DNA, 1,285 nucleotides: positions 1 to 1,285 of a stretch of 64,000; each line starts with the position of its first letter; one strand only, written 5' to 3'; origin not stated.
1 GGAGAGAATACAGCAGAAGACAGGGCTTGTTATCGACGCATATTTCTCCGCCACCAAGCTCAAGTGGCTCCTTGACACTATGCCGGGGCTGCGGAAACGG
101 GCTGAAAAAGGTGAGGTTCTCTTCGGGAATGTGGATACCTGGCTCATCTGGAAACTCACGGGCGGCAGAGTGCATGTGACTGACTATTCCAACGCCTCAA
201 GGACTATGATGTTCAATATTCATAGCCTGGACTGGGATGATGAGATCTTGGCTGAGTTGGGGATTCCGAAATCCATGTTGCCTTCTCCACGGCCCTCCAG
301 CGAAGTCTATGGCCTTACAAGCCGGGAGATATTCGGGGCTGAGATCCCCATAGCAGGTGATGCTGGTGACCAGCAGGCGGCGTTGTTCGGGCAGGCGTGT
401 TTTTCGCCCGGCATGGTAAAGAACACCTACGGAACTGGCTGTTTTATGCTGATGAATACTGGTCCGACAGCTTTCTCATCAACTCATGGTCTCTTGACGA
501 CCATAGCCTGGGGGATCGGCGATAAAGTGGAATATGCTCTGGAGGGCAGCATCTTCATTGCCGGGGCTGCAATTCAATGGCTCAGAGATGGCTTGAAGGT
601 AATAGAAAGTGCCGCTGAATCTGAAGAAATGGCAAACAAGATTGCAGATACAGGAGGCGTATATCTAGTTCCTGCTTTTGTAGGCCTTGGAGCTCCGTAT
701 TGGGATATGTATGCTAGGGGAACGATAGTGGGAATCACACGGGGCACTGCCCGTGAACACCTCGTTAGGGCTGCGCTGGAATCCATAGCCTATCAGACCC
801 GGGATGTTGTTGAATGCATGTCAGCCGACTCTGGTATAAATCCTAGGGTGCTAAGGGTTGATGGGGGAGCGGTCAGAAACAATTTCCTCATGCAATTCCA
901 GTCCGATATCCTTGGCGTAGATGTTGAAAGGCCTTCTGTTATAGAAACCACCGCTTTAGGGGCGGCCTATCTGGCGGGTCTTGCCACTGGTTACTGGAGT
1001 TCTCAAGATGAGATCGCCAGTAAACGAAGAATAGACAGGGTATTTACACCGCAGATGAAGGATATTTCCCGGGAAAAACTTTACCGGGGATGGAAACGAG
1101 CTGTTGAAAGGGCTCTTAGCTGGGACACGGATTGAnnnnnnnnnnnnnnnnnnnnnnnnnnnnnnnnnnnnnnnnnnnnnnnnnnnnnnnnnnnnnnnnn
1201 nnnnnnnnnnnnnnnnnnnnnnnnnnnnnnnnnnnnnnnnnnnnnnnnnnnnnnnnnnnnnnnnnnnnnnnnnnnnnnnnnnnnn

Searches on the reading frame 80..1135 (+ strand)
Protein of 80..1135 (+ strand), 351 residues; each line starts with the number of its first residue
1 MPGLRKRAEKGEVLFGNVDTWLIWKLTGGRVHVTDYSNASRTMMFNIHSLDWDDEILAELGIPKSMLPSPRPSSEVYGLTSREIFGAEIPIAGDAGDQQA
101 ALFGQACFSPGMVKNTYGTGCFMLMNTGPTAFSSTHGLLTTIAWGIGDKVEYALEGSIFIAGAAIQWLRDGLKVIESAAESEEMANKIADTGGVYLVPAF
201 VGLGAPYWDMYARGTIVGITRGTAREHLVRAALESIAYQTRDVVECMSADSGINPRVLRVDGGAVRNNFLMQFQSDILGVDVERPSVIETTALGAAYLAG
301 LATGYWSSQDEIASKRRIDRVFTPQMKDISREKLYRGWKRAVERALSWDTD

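Call 85: search_protein_families(library=pfam, proteins=[window:80-1135:+], max_evalue=0.00001)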
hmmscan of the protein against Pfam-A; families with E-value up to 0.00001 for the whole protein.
window:80-1135:+ (351 aa): 2 families
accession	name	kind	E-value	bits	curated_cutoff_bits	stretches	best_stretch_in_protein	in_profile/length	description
PF02782.22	FGGY_C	-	7.3e-48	163.4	27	1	114-302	2-197/198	FGGY family of carbohydrate kinases, C-terminal domain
PF00370.27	FGGY_N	-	2.6e-27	96.5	28.8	1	4-104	146-245/245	FGGY family of carbohydrate kinases, N-terminal domain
